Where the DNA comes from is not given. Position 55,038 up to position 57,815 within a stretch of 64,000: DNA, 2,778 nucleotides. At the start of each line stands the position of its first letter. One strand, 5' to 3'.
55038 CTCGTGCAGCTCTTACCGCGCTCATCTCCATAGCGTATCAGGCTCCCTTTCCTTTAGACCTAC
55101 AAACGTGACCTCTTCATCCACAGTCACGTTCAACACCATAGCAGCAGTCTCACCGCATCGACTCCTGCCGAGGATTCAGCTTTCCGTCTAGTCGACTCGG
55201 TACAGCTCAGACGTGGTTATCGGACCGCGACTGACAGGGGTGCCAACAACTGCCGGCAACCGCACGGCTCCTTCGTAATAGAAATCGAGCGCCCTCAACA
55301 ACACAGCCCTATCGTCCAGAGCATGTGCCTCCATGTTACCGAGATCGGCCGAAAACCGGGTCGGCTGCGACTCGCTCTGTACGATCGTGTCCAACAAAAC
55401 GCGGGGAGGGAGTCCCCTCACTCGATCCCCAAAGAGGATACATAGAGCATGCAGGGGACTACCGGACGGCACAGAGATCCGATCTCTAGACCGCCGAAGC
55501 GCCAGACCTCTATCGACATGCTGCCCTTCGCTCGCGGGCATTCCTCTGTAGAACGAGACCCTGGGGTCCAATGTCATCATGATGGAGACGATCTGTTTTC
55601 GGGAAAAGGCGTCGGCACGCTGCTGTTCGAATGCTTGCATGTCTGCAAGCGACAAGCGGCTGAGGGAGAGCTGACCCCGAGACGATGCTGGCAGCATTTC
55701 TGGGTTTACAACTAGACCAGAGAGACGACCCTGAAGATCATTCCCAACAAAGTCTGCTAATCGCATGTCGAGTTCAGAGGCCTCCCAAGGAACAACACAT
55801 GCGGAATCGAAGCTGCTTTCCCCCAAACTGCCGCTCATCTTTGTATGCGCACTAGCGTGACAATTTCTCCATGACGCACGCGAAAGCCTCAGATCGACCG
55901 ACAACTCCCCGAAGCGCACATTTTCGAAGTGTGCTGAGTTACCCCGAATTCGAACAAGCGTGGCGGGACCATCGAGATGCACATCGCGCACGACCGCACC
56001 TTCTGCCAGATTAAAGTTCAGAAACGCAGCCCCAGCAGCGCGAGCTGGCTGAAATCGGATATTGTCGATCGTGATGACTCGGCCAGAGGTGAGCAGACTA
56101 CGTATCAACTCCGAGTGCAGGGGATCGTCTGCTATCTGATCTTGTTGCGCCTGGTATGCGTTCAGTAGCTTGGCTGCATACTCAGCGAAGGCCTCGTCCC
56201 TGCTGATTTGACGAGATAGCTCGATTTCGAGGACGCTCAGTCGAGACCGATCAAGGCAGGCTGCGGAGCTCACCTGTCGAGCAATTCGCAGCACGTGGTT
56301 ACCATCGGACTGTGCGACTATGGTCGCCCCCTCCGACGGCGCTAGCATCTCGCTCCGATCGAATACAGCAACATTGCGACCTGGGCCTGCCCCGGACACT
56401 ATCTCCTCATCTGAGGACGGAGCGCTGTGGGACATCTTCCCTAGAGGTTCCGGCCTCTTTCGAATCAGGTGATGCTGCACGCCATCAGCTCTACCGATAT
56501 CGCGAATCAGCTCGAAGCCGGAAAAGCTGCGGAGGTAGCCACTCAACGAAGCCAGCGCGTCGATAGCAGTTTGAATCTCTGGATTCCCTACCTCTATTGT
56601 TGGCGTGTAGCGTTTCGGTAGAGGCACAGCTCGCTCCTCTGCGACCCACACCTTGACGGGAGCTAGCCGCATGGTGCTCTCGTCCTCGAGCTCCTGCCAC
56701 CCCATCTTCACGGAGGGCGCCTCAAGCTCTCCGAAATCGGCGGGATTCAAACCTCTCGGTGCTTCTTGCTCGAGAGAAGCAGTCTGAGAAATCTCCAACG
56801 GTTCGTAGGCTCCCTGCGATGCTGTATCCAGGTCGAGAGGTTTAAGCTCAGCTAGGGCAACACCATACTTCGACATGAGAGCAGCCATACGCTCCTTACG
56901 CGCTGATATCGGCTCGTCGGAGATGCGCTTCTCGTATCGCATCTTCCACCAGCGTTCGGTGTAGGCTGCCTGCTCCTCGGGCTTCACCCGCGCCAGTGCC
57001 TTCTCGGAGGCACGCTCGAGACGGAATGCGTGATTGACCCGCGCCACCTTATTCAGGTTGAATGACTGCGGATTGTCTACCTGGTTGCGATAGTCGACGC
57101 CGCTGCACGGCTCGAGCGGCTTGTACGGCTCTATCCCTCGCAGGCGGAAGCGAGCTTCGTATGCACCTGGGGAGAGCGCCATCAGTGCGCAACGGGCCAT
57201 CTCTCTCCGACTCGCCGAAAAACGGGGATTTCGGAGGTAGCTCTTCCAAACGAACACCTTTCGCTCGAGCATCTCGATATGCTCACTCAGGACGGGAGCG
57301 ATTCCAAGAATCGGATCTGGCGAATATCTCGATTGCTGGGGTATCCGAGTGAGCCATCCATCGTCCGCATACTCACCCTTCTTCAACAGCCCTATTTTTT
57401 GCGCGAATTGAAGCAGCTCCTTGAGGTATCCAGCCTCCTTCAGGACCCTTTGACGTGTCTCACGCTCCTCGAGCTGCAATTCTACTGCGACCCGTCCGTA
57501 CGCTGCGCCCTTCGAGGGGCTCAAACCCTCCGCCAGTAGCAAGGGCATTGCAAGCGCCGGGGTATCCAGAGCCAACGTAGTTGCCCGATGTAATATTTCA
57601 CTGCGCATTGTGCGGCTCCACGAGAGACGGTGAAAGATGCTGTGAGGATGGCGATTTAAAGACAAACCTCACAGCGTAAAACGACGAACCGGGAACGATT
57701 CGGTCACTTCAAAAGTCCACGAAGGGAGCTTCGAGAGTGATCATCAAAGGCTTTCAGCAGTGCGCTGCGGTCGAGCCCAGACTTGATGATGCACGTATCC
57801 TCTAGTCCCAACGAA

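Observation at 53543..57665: Three uncharacterised genes co-oriented behind the triad: two proteins sharing a beta-helix-like module plus a 4-TM protein (candidate novel effector arm)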

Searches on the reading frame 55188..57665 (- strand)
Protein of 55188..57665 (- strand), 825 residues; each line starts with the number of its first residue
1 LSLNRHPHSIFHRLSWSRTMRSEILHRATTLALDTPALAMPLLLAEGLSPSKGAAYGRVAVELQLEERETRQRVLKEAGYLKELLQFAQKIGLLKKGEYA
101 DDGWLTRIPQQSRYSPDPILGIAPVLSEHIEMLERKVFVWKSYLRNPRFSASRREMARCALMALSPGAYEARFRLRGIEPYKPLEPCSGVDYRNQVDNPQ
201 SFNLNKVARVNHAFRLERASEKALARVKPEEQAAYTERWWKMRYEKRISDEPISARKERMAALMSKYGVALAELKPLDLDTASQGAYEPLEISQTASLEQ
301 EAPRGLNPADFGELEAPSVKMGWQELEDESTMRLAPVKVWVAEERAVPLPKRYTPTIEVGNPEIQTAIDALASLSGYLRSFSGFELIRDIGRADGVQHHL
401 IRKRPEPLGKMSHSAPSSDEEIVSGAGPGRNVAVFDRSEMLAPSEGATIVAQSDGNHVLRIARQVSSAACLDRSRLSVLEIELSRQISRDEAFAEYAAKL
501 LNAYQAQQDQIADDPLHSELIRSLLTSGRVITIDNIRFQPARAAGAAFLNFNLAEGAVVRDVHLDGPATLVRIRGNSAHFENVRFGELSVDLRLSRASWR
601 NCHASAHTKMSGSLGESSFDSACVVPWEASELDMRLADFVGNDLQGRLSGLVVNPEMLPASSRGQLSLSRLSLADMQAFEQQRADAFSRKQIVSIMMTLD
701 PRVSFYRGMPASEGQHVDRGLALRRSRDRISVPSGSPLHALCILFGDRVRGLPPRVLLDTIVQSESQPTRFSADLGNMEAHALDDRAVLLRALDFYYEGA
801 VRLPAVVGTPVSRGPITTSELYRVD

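Call 4: search_protein_families(library=pfam, proteins=[window:55188-57665:-], max_evalue=0.1)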
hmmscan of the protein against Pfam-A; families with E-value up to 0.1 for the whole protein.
window:55188-57665:- (825 aa): 0 families

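Call 5: search_protein_families(library=padloc, proteins=[window:55188-57665:-], max_evalue=0.1)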
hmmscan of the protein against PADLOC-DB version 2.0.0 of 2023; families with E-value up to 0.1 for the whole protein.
window:55188-57665:- (825 aa): 0 families

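Call 14: find_homologous_proteins(query=window:55188-57665:-)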
Query window:55188-57665:- (825 aa): 3 proteins with E <= 0.001 among 8000 candidates.
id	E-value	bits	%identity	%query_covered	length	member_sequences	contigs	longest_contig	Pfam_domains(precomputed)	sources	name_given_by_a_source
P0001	0.0e+0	1483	100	81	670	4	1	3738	-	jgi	jgi:hypothetical protein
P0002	0.0e+0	1014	60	96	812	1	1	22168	-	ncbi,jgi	jgi:hypothetical protein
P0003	1.9e-294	997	59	98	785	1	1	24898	-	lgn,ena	-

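Call 15: find_encoding_contigs(protein=P0002, flank=10000)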
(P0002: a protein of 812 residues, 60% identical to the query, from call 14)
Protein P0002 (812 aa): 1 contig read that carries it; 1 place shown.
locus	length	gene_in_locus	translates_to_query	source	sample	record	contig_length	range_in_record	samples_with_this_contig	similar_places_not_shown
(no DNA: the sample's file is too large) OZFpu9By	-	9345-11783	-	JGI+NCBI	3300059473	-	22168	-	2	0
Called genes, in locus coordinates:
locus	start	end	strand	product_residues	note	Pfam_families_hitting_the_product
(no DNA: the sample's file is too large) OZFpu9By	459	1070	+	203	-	-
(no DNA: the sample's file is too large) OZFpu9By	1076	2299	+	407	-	PF05496:RuvB_N (faint), PF13191:AAA_16 (weak), PF00004:AAA, PF17862:AAA_lid_3 (weak)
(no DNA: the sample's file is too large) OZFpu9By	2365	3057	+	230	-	-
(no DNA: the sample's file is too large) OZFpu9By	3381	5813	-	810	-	-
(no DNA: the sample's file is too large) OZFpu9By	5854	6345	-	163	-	-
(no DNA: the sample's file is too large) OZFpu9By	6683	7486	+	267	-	PF13672:PP2C_2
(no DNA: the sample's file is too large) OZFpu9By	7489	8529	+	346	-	-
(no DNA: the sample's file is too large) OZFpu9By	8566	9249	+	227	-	-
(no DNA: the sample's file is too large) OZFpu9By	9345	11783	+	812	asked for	-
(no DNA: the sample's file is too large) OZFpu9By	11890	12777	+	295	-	-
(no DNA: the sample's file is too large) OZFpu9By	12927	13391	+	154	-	-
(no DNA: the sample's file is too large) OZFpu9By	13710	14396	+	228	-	PF01578:Cytochrom_C_asm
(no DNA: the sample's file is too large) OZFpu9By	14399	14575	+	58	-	-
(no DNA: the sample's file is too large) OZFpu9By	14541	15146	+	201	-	PF03193:RsgA_GTPase (faint), PF01926:MMR_HSR1, PF02421:FeoB_N (weak)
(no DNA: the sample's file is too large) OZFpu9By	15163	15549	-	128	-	PF13622:4HBT_3 (weak), PF03061:4HBT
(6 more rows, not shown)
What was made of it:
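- The locus is chromosomal with housekeeping neighbours (SecA, HemN, cytochrome c assembly) on the P0002 contig (call 15).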

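Call 16: find_encoding_contigs(protein=P0003, flank=10000)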
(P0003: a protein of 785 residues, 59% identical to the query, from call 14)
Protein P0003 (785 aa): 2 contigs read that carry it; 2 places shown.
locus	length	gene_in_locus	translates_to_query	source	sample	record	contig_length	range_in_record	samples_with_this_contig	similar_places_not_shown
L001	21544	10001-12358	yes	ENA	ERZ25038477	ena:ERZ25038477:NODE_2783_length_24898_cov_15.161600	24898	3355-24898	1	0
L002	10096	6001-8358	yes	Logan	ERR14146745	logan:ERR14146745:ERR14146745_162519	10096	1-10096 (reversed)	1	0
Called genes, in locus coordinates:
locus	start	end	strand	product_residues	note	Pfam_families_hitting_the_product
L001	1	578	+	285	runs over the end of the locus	PF00089:Trypsin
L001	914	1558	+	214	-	-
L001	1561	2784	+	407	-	PF13191:AAA_16 (faint), PF00004:AAA, PF17862:AAA_lid_3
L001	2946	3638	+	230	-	-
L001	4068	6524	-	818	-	-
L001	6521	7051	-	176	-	-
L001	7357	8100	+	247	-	PF13672:PP2C_2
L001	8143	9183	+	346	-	-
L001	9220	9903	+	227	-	-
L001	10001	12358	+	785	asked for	-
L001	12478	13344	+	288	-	-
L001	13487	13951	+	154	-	-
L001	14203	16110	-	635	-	PF00535:Glycos_transf_2, PF13641:Glyco_tranf_2_3 (weak), PF13506:Glyco_transf_21 (weak), PF00535:Glycos_transf_2, PF10111:Glyco_tranf_2_2, PF13641:Glyco_tranf_2_3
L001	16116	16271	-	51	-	PF00570:HRDC (weak)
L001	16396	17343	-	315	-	PF00685:Sulfotransfer_1, PF13469:Sulfotransfer_3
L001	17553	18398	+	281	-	PF13640:2OG-FeII_Oxy_3, PF13661:2OG-FeII_Oxy_4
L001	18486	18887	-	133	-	PF01850:PIN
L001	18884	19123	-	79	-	-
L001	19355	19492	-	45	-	-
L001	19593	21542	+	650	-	?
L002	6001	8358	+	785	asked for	-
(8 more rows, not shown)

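Call 22: search_solved_structures(query=A1, max_evalue=10)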
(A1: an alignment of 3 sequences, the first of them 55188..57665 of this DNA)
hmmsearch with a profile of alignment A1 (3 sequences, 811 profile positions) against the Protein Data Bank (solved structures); distinct sequences matched with E-value up to 10: 4.
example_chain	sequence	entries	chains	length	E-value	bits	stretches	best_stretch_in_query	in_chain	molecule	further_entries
8oee_A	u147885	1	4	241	0.43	11.6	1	599-681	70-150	Aquaporin-2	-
4nef_A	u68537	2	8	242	2.1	9.3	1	599-660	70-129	Aquaporin-2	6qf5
8vvx_X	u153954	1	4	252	2.3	9.2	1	599-660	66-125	Aquaporin-2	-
8ghj_A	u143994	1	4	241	2.4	9.1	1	599-658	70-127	Aquaporin-2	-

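Call 29: search_protein_families(library=ncbifam, proteins=[window:55188-57665:-], max_evalue=0.1)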
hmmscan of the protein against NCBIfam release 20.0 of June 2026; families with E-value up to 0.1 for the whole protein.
window:55188-57665:- (825 aa): 0 families

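Call 37: search_protein_families(library=phrogs, proteins=[window:55188-57665:-], max_evalue=0.1)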
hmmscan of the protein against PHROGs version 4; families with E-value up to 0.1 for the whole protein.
window:55188-57665:- (825 aa): 1 family
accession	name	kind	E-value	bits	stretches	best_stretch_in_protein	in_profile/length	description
phrog_15363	-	unknown function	0.089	14.4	0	428-465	126-162/181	-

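Call 38: search_protein_representatives(alignment_id=A1)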
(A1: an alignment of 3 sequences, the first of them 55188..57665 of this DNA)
Query: 3 sequences, 811 profile positions. Proteins with E-value up to 0.001 (for the whole library): 16; up to 1e-10: 11; up to 1e-30: 8. The best 16 are listed.
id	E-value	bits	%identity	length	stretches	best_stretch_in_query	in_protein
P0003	0.0e+00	1561.7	-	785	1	1-811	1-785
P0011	1.8e-157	542.2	-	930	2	291-787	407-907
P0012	4.7e-128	444.8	-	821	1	6-747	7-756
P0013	2.5e-73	263.8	-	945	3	16-257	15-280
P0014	2.3e-72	260.6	-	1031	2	321-797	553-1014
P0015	1.6e-70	254.5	-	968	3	25-252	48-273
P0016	1.3e-64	235.0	-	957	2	16-400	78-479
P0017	5.9e-61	222.9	-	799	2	422-786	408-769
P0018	2.3e-29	118.4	-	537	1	527-791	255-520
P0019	2.9e-11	58.5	-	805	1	432-643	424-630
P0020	4.5e-11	57.9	-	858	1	402-666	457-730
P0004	1.4e-05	39.7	-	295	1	476-647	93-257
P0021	1.7e-05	39.5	-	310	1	455-646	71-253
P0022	2.7e-05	38.8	-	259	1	449-641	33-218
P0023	2.2e-04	35.8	-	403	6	110-151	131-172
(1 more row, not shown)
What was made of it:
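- Rarity: 16 hits in 1.84e9 representative proteins (call 38). The distribution is sporadic and rare (call 38).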

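Call 40: search_protein_families(library=pfam, alignment_id=A4, max_evalue=0.01)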
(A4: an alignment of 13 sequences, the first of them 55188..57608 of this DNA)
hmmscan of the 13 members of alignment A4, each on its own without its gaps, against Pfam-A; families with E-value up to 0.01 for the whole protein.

A. member 1, window:55188-57608:- (806 aa): 0 families

B. families by the number of members that match (of 13 scanned): 0 families
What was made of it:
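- Tried and rejected: Pfam on 13 BIG homologues gave nothing (call 40).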

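Call 41: find_encoding_contigs(protein=P0011, flank=10000, max_places=3)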
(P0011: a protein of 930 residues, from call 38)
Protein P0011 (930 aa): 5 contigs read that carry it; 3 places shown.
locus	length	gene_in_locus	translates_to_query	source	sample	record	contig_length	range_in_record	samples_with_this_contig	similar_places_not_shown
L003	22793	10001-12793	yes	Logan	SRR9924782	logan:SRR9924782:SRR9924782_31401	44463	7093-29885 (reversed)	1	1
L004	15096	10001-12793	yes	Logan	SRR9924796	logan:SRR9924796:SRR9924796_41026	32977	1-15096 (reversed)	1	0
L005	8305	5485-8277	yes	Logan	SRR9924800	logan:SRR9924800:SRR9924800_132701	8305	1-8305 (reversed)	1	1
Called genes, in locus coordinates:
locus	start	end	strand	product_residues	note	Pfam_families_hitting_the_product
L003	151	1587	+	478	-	PF00271:Helicase_C, PF03880:DbpA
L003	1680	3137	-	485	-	-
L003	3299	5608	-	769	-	-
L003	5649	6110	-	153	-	-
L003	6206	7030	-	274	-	-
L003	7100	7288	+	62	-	-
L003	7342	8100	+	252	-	PF13672:PP2C_2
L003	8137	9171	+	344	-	-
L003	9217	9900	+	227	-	-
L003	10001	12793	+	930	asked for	-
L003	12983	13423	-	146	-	-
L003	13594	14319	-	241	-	-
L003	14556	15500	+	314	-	-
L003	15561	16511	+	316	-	-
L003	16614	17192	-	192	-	-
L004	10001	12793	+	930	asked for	-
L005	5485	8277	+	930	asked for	-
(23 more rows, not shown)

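Call 42: find_encoding_contigs(protein=P0012, flank=10000, max_places=2)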
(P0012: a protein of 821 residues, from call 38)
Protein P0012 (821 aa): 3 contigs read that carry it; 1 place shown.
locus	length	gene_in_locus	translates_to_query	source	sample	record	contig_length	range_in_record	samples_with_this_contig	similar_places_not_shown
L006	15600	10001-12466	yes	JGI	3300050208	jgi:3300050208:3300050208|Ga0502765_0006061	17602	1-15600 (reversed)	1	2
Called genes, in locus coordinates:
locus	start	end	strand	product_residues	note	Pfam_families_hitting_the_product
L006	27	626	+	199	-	-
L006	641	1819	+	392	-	PF00004:AAA, PF17862:AAA_lid_3 (weak)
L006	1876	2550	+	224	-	-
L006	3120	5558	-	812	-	-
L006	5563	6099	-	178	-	-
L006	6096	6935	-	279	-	-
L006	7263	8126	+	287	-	PF13672:PP2C_2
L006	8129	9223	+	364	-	-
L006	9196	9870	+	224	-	-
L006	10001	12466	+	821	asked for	-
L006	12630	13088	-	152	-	-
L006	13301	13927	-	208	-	-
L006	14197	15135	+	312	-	-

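Call 43: find_encoding_contigs(protein=P0014, flank=10000, max_places=2)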
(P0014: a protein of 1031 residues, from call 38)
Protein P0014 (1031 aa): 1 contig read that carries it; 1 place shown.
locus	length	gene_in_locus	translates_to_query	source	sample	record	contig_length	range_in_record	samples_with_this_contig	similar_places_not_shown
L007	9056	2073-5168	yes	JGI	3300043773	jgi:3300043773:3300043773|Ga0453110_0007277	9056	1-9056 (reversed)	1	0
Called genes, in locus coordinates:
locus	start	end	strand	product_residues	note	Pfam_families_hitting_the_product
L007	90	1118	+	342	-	-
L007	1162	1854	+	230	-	-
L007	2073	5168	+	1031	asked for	-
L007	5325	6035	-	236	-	-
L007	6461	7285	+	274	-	-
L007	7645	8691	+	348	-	-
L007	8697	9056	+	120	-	?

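Call 44: find_encoding_contigs(protein=P0019, flank=10000, max_places=2)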
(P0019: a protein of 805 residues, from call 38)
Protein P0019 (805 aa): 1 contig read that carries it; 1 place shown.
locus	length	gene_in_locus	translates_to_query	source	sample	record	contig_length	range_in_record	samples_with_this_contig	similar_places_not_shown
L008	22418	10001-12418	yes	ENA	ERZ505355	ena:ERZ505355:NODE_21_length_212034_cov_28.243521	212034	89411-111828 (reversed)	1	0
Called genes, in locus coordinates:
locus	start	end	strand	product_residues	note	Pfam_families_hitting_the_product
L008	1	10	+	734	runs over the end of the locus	-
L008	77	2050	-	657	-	-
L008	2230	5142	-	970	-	PF13181:TPR_8 (faint), PF23914:TPR_CcmH_CycH (faint)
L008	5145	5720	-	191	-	-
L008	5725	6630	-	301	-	-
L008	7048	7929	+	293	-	PF13672:PP2C_2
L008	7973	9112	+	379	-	-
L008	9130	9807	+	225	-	-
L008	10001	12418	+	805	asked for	-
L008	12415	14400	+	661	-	PF00092:VWA, PF13519:VWA_2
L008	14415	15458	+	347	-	-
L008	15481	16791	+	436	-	PF12774:AAA_6, PF07728:AAA_5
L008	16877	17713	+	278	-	-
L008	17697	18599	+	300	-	-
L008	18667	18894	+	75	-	-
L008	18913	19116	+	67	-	-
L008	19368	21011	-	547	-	PF00004:AAA, PF17866:AAA_lid_6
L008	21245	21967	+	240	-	-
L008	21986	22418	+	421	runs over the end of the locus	-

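Call 59: search_solved_structures(query=A4, max_evalue=10)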
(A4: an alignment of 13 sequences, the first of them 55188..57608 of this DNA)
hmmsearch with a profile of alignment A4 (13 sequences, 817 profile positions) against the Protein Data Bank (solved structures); distinct sequences matched with E-value up to 10: 0.
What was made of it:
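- Tried and rejected: PDB sequence and profile searches with BIG (A1, A4) gave nothing meaningful (calls 22, 59).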

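Call 63: search_protein_families(library=pfam, proteins=[L008:5725-6630:-, L008:14415-15458:+, L008:16877-17713:+, L008:2230-5142:-], max_evalue=0.1)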
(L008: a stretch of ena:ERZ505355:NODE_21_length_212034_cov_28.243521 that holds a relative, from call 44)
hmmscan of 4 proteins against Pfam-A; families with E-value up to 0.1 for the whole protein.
L008:5725-6630:- (301 aa): 0 families

L008:14415-15458:+ (347 aa): 0 families

L008:16877-17713:+ (278 aa): 0 families

L008:2230-5142:- (970 aa): 10 families
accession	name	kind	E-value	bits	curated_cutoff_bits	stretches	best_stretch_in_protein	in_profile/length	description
PF13181.12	TPR_8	-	7.8e-11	41.7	25.7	0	481-513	1-33/34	Tetratricopeptide repeat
PF23914.1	TPR_CcmH_CycH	-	7.9e-07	29.5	42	1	537-595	42-100/158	Cytochrome c-type biogenesis protein H TPR domain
PF13428.12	TPR_14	-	0.0001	23.1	23.5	2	546-587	2-43/44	Tetratricopeptide repeat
PF13176.12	TPR_7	-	0.00073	19.9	27.9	0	582-602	2-22/36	Tetratricopeptide repeat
PF14559.12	TPR_19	-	0.00089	20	25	1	556-598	2-44/68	Tetratricopeptide repeat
PF00515.34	TPR_1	-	0.003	17.8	27.8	0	341-373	1-33/34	Tetratricopeptide repeat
PF07719.23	TPR_2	-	0.0032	17.9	27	0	481-512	1-32/34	Tetratricopeptide repeat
PF13424.12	TPR_12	-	0.018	15.7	30.1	0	538-576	36-76/77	Tetratricopeptide repeat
PF13414.12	TPR_11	-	0.02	15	26.8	0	363-381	16-34/42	TPR repeat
PF18572.7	T6PP_N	-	0.06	13.8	25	0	602-637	6-41/99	Trehalose-6-phosphate phosphatase N-terminal helical bundle domain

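Call 66: predict_structure(alignment_id=A4)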
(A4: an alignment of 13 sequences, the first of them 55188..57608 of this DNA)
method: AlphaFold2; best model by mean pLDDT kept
length: 806 residues; sequences in the alignment: 13
mean_pLDDT: 69.8   pTM: 0.49
mean pLDDT of the five models: 69.8, 69.6, 67.2, 66.6, 65.8
residues with pLDDT >= 90: 163; 70-90: 329; 50-70: 97; < 50: 217
segments of 3 or more residues with pLDDT < 50: 1-6, 8-30, 86-101, 148-167, 252-288, 290-324, 375-425, 467-470, 694-698, 783-799
pLDDT, mean of each block of 10 residues (from residue 1): 46 39 45 71 88 92 94 88 59 40 75 91 87 87 68 36 49 61 64 78 88 87 75 76 79 37 36 32 41 37 32 32 53 82 90 88 80 49 29 30 27 27 54 75 89 90 67 72 88 87 85 94 77 91 92 92 95 92 92 91 91 90 89 90 89 85 77 88 85 52 71 78 81 77 58 62 73 81 38 31 88
secondary structure, 60 per line:
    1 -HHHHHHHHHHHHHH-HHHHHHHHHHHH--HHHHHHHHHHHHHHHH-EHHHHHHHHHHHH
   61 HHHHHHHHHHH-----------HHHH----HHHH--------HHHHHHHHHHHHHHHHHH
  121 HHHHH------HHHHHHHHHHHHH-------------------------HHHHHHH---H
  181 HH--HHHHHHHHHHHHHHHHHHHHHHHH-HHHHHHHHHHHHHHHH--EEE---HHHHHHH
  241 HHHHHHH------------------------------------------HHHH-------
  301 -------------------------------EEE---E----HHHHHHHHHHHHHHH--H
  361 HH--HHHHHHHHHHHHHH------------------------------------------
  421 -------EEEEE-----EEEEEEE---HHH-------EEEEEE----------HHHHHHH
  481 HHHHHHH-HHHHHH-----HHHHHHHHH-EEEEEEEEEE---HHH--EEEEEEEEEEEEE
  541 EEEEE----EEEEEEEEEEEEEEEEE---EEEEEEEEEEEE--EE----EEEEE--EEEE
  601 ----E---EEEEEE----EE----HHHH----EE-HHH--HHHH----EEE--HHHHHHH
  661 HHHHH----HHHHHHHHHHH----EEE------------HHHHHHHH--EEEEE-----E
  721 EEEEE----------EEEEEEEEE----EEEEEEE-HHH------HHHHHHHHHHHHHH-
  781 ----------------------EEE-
elements in order (helices of 4 or more, strands of 3 or more residues): H2-15 H17-28 H31-46 H49-71 H83-86 H91-94 H103-125 H132-144 H170-176 H185-208 H210-225 E228-230 H234-247 H290-293 E332-334 H343-357 H365-378 E428-432 E438-444 E458-463 H474-487 H489-494 H500-508 E510-519 E528-545 E550-566 E570-581 E590-594 E597-600 E609-614 H625-628 H641-644 E649-651 H654-665 H670-680 E685-687 H700-707 E710-714 E720-725 E736-744 E749-755 H766-779 E803-805
